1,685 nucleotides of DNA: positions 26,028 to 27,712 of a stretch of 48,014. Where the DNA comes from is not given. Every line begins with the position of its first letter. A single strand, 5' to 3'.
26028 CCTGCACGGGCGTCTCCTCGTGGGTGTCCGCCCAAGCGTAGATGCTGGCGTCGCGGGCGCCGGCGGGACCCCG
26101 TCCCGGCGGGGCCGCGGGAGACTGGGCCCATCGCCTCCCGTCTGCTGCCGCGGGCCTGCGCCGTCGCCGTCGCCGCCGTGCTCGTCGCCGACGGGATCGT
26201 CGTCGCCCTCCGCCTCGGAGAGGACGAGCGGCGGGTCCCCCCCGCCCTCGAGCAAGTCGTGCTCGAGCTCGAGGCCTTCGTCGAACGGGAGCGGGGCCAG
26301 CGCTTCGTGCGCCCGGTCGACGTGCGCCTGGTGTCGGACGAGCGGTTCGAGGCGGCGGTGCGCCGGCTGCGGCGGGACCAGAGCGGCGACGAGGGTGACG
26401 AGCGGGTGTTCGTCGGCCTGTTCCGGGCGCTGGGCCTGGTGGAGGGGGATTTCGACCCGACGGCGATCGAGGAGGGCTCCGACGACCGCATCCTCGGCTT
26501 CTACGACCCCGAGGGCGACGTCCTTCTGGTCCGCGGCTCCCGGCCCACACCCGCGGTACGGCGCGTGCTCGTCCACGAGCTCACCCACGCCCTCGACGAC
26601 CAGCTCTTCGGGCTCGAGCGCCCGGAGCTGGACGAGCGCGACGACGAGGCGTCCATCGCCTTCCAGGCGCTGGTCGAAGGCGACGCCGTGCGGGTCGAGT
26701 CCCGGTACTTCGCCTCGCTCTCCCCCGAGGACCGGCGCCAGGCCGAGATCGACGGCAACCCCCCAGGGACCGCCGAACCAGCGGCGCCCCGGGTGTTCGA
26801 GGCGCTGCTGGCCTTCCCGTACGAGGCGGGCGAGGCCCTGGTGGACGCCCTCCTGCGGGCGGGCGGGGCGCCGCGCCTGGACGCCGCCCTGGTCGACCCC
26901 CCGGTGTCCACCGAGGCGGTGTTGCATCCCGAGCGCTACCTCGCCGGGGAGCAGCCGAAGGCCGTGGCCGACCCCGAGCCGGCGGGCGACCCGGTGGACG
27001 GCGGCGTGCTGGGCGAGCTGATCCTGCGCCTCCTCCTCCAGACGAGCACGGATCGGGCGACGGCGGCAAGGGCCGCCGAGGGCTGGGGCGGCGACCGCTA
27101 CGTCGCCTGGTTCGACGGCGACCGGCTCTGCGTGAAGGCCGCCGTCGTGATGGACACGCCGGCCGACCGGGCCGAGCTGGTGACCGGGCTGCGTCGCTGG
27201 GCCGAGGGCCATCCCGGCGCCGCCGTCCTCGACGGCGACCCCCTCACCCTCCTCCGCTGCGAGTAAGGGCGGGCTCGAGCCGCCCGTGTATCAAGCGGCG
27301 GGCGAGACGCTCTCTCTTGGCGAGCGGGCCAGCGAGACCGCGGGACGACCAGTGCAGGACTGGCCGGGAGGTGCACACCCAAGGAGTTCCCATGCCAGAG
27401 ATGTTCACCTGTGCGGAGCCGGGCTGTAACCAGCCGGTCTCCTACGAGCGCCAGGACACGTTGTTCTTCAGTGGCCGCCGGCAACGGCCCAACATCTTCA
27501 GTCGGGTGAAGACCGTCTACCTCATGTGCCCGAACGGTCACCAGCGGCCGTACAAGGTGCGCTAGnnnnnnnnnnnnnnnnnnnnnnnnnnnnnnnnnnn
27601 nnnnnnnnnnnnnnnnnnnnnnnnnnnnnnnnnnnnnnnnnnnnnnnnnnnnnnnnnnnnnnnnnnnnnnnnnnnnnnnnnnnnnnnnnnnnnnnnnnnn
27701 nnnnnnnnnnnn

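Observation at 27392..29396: Lower-GC3 three-gene cassette: zinc-ribbon microprotein, 3-TM protein, SDH-family ClpP-fold protease (candidate uncharacterised conflict/defence-type module)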

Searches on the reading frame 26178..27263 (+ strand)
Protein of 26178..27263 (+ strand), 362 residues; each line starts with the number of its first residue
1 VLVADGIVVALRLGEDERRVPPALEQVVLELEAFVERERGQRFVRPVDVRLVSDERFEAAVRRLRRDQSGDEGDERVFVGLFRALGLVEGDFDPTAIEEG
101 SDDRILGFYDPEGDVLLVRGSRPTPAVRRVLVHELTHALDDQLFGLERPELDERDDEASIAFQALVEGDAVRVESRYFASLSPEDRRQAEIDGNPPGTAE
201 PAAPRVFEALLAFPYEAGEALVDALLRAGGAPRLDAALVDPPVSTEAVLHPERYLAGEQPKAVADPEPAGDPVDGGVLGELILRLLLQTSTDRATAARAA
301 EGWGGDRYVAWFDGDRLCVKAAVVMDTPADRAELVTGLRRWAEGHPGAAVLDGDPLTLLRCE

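Call 42: search_protein_families(library=pfam, proteins=[window:26178-27263:+], max_evalue=0.01)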
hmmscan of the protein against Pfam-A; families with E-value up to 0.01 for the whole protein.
window:26178-27263:+ (362 aa): 1 family
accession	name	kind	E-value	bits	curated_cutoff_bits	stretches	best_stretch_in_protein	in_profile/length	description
PF20573.4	DUF6782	-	0.00014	21.6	27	1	103-181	66-141/241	Putative metallopeptidase family (DUF6782)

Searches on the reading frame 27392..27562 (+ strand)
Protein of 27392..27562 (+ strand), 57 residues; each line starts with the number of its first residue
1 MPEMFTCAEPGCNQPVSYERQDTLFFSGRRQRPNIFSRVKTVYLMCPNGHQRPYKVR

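Call 3: search_protein_families(library=pfam, proteins=[window:27392-27562:+], max_evalue=1)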
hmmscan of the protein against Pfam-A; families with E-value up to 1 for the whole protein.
window:27392-27562:+ (57 aa): 0 families

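Call 4: search_protein_families(library=padloc, proteins=[window:27392-27562:+], max_evalue=1)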
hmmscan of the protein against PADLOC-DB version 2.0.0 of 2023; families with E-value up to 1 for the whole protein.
window:27392-27562:+ (57 aa): 0 families

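Call 5: search_protein_families(library=ncbifam, proteins=[window:27392-27562:+], max_evalue=1)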
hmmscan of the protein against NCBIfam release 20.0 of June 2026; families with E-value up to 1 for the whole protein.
window:27392-27562:+ (57 aa): 0 families

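Call 68: search_protein_families(library=phrogs, proteins=[window:27392-27562:+], max_evalue=0.01)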
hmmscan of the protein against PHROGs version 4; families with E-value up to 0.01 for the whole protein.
window:27392-27562:+ (57 aa): 0 families

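Call 97: search_solved_structures(query=window:27392-27562:+, max_evalue=10)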
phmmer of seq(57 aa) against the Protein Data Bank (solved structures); distinct sequences matched with E-value up to 10: 0.
